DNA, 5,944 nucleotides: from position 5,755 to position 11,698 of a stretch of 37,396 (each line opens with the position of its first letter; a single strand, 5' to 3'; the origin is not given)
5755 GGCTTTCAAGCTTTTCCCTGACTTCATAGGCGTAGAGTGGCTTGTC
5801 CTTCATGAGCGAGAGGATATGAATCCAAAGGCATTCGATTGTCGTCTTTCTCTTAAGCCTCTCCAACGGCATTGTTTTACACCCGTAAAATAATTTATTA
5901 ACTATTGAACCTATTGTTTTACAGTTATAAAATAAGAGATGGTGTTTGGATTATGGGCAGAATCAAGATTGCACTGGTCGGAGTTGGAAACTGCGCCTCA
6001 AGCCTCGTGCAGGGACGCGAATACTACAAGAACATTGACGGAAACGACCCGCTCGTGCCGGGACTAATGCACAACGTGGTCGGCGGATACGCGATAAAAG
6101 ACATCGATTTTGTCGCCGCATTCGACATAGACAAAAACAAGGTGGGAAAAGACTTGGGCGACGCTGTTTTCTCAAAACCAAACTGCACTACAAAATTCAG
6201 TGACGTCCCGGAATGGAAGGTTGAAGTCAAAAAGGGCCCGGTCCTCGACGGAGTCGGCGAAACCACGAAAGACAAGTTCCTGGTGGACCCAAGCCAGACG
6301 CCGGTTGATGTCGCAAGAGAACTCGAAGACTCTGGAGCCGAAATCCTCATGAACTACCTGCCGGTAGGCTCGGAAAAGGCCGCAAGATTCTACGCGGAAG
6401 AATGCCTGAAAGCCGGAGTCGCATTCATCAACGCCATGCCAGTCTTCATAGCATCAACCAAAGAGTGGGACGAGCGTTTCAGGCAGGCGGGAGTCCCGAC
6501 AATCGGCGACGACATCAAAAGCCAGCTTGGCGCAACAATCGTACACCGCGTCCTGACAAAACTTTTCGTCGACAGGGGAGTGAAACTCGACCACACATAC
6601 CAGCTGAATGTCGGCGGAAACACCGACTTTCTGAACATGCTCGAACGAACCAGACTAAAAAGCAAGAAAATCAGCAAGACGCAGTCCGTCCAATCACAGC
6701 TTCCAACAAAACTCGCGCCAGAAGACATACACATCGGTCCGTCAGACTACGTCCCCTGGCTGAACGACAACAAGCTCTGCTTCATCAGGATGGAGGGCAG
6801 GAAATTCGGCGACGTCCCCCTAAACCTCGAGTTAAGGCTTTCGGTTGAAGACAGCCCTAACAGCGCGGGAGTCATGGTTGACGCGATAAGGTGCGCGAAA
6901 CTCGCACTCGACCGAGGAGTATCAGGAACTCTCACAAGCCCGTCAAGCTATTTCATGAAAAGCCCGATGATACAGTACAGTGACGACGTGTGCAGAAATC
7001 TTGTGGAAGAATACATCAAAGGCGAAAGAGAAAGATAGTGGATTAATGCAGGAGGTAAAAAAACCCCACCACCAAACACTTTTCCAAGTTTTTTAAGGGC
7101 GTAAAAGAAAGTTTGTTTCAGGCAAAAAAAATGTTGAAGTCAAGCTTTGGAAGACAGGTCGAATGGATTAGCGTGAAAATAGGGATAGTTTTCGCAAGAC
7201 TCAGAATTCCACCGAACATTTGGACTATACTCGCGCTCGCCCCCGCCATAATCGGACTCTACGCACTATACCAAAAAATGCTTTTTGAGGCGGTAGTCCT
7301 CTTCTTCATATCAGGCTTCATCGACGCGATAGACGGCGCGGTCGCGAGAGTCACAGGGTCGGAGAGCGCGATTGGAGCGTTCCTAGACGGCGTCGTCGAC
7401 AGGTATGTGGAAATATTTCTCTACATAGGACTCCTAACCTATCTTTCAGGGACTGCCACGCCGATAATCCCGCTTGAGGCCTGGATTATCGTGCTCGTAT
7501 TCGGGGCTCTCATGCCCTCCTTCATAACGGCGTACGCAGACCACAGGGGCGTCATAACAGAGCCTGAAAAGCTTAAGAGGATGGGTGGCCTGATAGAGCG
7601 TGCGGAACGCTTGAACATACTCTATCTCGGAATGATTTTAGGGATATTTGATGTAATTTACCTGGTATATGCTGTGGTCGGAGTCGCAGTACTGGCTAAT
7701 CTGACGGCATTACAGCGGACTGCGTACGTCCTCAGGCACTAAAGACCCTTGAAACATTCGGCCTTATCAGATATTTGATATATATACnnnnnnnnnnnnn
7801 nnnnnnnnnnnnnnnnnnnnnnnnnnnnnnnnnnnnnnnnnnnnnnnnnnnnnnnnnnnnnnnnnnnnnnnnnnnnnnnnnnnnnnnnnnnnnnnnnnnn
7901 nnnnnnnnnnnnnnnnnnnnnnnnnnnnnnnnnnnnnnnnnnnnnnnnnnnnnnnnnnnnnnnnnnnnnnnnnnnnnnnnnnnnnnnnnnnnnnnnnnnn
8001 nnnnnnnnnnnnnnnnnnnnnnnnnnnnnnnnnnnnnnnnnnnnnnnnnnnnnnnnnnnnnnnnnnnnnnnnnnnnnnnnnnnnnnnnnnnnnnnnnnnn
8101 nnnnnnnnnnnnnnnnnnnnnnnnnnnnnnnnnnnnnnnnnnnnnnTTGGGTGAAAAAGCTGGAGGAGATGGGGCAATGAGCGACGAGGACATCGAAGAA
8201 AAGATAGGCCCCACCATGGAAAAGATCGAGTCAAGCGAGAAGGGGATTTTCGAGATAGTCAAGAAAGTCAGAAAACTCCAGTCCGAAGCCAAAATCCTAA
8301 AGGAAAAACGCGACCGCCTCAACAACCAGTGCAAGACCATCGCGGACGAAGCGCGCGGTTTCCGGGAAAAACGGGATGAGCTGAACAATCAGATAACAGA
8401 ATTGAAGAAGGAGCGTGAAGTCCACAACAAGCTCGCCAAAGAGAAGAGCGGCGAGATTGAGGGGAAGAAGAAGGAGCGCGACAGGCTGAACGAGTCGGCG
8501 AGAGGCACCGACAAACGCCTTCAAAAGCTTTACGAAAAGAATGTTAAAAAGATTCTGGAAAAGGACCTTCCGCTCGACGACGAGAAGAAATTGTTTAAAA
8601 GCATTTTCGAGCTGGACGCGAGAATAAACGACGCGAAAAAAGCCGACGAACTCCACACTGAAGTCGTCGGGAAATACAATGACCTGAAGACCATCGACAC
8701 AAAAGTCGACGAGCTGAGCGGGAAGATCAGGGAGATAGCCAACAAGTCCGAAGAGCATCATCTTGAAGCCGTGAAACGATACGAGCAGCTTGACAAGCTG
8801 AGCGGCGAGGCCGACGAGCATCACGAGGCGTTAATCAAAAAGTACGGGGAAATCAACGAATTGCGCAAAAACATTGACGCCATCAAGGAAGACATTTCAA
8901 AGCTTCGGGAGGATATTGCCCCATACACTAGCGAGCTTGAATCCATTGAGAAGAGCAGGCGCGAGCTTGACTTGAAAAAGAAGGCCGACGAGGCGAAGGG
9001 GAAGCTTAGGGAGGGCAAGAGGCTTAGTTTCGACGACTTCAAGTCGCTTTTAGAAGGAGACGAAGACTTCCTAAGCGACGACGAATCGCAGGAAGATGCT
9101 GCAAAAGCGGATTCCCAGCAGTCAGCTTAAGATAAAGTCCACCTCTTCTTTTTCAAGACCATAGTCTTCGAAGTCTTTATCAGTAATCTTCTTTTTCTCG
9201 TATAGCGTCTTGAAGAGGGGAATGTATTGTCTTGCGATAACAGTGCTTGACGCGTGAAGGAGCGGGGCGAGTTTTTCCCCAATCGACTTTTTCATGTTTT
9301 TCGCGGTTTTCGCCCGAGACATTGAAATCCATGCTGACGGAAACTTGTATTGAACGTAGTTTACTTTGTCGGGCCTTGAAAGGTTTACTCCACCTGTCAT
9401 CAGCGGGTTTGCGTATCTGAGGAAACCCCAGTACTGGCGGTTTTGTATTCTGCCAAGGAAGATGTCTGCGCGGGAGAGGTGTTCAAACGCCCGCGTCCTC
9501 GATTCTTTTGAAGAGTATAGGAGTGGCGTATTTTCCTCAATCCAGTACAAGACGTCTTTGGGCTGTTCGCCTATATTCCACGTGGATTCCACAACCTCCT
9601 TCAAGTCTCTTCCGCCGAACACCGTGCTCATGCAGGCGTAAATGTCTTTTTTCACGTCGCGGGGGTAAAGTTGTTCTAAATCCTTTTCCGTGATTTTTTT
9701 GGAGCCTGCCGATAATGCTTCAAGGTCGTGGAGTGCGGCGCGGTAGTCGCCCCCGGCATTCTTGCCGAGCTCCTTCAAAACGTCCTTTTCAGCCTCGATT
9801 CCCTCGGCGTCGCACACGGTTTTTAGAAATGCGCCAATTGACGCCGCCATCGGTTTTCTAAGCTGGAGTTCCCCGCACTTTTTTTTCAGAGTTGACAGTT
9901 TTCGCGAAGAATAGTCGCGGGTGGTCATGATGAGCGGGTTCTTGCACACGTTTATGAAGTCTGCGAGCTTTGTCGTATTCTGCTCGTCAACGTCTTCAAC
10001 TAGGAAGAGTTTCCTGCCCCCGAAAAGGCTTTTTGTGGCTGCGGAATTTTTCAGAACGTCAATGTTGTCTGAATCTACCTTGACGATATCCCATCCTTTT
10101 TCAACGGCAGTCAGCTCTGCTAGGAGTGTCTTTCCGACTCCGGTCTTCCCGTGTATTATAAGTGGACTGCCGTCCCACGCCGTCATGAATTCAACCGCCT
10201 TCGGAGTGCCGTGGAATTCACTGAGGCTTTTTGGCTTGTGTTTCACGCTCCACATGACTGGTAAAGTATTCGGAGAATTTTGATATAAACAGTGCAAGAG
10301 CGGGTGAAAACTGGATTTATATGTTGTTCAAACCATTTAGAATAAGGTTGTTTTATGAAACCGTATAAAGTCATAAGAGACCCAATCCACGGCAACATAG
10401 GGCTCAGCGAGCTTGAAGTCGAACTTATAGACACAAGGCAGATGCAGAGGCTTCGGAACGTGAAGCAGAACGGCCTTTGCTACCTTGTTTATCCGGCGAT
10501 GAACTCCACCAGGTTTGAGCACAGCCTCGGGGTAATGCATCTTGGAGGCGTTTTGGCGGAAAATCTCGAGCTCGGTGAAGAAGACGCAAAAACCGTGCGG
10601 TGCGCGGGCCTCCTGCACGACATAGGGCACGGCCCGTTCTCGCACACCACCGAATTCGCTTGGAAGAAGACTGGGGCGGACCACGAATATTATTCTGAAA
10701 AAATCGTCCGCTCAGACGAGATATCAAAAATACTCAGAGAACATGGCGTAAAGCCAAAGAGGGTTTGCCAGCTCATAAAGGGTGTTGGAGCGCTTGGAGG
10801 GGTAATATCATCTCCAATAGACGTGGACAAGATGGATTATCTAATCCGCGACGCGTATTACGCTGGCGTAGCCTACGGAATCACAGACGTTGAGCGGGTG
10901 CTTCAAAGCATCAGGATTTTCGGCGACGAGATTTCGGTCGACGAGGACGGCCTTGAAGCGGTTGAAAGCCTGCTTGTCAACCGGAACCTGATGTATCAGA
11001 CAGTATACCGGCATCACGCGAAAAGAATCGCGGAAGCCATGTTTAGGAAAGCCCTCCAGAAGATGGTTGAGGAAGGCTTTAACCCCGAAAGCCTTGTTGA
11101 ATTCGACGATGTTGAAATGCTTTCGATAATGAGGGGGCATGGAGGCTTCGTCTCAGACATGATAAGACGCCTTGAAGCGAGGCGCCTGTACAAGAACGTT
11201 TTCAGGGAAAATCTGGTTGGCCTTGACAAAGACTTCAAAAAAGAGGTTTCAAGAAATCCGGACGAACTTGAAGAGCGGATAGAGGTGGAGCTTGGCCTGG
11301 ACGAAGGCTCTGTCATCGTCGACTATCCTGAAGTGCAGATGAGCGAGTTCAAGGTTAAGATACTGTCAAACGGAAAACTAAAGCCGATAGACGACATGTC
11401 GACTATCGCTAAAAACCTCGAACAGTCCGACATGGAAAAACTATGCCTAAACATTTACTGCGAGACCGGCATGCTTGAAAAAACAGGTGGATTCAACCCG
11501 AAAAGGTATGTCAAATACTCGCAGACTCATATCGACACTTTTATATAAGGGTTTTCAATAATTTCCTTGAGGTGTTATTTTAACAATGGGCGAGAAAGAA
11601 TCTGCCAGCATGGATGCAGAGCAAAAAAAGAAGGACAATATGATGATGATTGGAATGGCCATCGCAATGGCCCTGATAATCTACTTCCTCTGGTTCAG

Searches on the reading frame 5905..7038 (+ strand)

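Call 6: search_protein_families(library=pfam, proteins=[window:5905-7038:+], max_evalue=0.001)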
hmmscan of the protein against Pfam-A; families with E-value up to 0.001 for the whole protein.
window:5905-7038:+ (377 aa): 1 family
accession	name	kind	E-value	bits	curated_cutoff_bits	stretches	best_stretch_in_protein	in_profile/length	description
PF01658.22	Inos-1-P_synth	-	9.1e-37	126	27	1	209-317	1-107/107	Myo-inositol-1-phosphate synthase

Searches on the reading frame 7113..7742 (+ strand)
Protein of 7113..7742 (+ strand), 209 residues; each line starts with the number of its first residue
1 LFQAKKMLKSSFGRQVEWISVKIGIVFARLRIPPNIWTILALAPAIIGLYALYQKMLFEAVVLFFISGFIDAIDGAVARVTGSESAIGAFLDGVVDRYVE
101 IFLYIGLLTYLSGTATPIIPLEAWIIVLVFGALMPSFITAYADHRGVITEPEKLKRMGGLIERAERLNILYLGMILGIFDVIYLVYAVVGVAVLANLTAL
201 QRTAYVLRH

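Call 6: search_protein_families(library=pfam, proteins=[window:7113-7742:+], max_evalue=0.001)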
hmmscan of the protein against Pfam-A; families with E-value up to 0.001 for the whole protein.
window:7113-7742:+ (209 aa): 1 family
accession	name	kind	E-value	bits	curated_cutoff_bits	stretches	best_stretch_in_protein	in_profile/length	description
PF01066.26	CDP-OH_P_transf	-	2.6e-13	51.1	22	1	34-178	4-135/152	CDP-alcohol phosphatidyltransferase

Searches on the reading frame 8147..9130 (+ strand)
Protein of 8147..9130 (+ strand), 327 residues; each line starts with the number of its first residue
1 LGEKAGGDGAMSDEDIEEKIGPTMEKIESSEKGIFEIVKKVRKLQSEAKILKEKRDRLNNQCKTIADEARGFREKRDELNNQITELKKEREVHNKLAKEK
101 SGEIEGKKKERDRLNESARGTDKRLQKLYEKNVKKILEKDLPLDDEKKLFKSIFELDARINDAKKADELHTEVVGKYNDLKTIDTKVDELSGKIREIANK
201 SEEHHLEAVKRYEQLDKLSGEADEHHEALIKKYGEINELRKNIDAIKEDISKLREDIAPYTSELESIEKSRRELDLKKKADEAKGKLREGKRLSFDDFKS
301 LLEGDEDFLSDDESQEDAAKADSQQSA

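Call 6: search_protein_families(library=pfam, proteins=[window:8147-9130:+], max_evalue=0.001)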
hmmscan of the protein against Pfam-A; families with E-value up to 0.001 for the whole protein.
window:8147-9130:+ (327 aa): 5 families
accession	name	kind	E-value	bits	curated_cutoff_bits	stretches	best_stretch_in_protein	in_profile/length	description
PF23435.1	DUF7121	-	4.2e-11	43.2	29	1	23-282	25-265/307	Family of unknown function (DUF7121)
PF06419.17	COG6_N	-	0.00017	22.1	27.4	0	36-93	30-87/114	Conserved oligomeric complex COG6, N-terminal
PF10046.14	BLOC1_2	-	0.00021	22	33.4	1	202-265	26-92/96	Biogenesis of lysosome-related organelles complex-1 subunit 2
PF24319.2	DUF7491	-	0.00027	21.5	30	1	213-283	14-82/90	Coiled-coil region of unknown function (DUF7491)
PF11932.13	DUF3450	-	0.00093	19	32.6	0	39-162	16-137/241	Protein of unknown function (DUF3450)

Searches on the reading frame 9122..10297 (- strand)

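Call 6: search_protein_families(library=pfam, proteins=[window:9122-10297:-], max_evalue=0.001)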
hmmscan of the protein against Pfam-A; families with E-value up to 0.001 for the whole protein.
window:9122-10297:- (391 aa): 4 families
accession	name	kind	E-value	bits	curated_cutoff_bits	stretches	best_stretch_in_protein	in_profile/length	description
PF20720.3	nSTAND3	-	9.1e-08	32.4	27.2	1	46-146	20-130/155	Novel STAND NTPase 3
PF21960.2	RCF1-5-like_lid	-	2.1e-06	28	27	1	158-196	3-42/43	RCF1/5-like, AAA+ ATPase lid domain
PF25361.1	AAA_lid_RFC1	-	0.0002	21.2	34.9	1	152-206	2-56/59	RFC1-like, AAA+ ATPase lid domain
PF16193.11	AAA_assoc_2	-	0.00022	21.8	34.3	1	166-213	4-57/81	AAA C-terminal domain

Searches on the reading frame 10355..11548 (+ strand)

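Call 6: search_protein_families(library=pfam, proteins=[window:10355-11548:+], max_evalue=0.001)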
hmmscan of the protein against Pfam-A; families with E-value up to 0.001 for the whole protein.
window:10355-11548:+ (397 aa): 2 families
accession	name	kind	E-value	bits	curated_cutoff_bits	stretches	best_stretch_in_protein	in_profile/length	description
PF19276.4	HD_assoc_2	-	6.3e-48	163.6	23.1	1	178-377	2-203/222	HD associated region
PF01966.28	HD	-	3.5e-16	60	22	1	53-142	1-83/116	HD domain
